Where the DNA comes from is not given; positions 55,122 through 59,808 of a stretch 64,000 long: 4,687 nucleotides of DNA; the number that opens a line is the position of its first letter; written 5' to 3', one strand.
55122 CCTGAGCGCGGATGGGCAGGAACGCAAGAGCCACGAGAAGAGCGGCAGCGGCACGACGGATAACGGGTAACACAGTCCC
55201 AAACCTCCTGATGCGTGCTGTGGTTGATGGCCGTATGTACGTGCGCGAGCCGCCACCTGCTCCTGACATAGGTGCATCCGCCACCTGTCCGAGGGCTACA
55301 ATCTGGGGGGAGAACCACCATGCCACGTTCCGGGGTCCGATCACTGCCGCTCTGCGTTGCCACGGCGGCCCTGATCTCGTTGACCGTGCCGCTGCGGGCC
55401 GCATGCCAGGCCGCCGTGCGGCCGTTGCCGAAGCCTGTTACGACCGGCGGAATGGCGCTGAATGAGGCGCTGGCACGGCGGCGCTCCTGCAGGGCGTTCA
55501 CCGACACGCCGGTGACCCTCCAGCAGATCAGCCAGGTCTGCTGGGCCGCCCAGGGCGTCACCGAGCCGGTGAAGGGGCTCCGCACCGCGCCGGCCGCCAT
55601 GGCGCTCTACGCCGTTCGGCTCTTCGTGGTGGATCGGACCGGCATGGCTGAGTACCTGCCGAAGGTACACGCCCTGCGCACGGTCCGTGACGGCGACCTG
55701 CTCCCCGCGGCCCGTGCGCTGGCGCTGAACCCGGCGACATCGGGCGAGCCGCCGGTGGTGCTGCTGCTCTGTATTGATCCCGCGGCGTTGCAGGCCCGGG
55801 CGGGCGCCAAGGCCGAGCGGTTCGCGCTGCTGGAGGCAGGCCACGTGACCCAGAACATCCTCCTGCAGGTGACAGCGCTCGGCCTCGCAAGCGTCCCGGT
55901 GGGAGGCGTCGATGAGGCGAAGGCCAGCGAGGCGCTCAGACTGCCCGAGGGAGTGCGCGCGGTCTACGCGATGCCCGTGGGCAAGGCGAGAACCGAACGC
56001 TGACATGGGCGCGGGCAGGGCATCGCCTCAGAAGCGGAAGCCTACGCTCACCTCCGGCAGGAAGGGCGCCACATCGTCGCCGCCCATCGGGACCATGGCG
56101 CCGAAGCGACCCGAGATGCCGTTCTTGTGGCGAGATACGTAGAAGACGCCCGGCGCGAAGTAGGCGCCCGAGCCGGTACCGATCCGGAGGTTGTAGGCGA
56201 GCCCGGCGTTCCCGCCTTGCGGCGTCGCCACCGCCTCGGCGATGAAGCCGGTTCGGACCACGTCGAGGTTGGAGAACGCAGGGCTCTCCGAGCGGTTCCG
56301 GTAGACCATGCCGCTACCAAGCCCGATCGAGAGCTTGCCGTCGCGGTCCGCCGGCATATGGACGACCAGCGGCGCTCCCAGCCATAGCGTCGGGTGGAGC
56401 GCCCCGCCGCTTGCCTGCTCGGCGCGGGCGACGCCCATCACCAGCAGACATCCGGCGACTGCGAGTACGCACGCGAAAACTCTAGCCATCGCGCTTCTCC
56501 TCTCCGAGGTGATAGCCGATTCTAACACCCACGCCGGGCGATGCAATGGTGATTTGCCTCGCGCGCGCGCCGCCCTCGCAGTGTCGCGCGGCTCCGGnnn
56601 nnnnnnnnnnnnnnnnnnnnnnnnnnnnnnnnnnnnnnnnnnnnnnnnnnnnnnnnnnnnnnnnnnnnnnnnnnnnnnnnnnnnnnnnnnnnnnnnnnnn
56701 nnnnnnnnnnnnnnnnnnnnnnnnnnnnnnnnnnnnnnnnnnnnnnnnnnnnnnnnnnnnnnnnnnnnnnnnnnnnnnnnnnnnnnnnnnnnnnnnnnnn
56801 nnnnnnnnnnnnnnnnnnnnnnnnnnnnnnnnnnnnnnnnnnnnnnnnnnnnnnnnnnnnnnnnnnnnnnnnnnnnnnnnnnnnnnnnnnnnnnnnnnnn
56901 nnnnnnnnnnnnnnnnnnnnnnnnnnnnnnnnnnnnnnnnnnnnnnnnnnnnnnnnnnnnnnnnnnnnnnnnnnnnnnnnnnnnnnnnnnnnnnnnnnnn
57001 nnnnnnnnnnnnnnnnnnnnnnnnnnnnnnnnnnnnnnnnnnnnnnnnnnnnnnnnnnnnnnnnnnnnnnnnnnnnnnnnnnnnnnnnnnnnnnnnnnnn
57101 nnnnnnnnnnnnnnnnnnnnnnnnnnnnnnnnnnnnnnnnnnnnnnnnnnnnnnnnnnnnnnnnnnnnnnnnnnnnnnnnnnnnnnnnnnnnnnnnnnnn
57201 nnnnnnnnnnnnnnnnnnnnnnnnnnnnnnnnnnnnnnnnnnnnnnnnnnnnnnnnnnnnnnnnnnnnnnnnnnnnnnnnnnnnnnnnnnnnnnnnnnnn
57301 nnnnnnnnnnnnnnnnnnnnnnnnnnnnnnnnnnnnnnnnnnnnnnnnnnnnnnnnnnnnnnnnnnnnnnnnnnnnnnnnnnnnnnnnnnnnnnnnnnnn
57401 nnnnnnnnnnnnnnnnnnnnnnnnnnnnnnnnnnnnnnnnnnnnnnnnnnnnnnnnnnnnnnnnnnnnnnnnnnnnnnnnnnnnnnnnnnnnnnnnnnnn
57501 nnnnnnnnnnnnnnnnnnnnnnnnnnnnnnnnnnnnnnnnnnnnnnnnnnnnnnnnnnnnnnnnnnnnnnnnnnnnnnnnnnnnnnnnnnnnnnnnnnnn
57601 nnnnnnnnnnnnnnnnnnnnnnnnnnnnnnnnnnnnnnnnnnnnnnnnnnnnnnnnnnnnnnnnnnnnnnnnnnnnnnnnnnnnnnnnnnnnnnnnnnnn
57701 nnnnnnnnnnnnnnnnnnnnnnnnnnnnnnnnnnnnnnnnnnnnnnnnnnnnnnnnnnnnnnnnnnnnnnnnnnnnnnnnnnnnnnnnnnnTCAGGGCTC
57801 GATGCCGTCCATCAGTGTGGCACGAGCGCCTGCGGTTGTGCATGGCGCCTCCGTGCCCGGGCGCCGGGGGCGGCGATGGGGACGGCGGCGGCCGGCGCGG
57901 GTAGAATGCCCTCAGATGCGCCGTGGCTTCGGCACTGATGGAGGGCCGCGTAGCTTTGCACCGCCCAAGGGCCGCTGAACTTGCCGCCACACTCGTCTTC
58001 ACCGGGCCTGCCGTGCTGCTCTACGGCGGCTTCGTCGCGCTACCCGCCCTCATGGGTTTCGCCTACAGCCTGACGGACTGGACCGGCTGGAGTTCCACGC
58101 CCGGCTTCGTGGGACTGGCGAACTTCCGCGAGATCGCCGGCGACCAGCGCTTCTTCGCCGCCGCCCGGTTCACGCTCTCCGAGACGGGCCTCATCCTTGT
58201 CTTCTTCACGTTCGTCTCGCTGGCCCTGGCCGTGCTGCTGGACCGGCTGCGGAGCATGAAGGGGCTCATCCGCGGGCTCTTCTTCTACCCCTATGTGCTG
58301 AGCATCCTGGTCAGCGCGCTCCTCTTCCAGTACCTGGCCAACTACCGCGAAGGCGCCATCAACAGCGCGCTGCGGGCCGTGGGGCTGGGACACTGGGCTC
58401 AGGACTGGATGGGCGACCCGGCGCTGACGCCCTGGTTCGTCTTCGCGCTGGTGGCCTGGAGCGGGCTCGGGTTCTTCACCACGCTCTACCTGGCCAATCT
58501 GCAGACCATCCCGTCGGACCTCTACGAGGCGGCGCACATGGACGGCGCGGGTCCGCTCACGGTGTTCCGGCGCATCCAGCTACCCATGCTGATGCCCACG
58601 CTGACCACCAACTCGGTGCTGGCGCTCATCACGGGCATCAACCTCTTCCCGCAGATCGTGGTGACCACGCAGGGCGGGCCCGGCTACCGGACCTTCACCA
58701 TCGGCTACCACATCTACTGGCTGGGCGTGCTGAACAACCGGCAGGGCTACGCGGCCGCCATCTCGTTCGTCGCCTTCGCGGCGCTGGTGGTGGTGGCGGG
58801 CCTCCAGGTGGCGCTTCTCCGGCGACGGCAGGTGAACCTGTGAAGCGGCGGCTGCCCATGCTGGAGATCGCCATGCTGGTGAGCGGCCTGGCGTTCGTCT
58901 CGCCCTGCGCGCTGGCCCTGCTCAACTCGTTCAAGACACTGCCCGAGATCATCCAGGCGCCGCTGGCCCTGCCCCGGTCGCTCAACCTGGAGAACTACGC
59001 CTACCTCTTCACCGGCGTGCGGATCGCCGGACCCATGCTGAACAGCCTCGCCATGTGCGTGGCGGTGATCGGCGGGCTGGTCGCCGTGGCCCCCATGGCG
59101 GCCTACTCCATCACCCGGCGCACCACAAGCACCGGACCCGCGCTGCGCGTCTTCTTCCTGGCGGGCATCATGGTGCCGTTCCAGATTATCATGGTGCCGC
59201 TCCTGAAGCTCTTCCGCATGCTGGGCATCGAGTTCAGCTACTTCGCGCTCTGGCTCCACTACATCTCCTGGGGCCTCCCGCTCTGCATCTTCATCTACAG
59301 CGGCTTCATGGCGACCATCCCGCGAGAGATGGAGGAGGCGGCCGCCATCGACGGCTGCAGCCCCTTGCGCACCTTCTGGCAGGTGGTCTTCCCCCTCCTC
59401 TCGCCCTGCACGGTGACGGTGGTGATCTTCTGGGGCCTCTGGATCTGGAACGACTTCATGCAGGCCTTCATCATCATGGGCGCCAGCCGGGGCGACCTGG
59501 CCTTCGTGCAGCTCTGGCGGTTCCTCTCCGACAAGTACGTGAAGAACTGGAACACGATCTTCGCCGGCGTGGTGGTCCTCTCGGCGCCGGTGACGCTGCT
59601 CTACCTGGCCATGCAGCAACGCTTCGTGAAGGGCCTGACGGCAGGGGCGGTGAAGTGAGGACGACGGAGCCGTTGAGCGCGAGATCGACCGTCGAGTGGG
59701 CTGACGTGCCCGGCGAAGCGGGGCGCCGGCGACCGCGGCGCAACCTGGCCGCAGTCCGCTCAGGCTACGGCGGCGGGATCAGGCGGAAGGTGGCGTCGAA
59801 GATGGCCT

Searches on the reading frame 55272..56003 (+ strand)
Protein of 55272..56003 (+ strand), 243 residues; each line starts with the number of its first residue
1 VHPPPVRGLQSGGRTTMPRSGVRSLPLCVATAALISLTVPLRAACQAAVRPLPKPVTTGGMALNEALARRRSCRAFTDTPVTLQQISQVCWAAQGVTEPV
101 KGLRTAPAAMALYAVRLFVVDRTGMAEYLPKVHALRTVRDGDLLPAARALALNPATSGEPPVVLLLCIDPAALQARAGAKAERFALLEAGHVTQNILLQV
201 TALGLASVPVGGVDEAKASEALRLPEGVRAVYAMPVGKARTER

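Call 10: search_protein_families(library=pfam, proteins=[window:55272-56003:+], max_evalue=0.01)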
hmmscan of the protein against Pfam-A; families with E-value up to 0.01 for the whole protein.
window:55272-56003:+ (243 aa): 2 families
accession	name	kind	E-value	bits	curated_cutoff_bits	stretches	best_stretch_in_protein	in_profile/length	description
PF00881.29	Nitroreductase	-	5.2e-28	98.8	23.5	1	68-238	2-167/167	Nitroreductase family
PF14512.11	TM1586_NiRdase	-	2.5e-06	27.7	27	1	185-242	80-136/215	Putative TM nitroreductase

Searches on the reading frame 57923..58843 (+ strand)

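Call 10: search_protein_families(library=pfam, proteins=[window:57923-58843:+], max_evalue=0.01)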
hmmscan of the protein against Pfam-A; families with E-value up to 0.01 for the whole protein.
window:57923-58843:+ (306 aa): 1 family
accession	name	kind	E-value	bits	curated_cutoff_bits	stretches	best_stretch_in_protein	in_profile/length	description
PF00528.27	BPD_transp_1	-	4.3e-18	66.1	26.4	1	112-302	16-182/184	Binding-protein-dependent transport system inner membrane component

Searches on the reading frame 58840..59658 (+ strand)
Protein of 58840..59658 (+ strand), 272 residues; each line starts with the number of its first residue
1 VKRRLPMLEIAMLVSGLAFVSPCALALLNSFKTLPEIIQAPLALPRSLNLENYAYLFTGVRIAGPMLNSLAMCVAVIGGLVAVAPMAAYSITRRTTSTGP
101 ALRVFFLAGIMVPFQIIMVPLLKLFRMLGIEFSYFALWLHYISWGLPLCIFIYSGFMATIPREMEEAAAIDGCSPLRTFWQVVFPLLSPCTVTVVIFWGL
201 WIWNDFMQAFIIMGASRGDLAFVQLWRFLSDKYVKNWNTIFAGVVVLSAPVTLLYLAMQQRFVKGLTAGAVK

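Call 55: search_protein_families(library=pfam, proteins=[window:58840-59658:+], max_evalue=0.001)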
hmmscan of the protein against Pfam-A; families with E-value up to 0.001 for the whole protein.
window:58840-59658:+ (272 aa): 1 family
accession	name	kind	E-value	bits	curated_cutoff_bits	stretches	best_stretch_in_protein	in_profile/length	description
PF00528.27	BPD_transp_1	-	1e-13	51.9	26.4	1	88-266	9-182/184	Binding-protein-dependent transport system inner membrane component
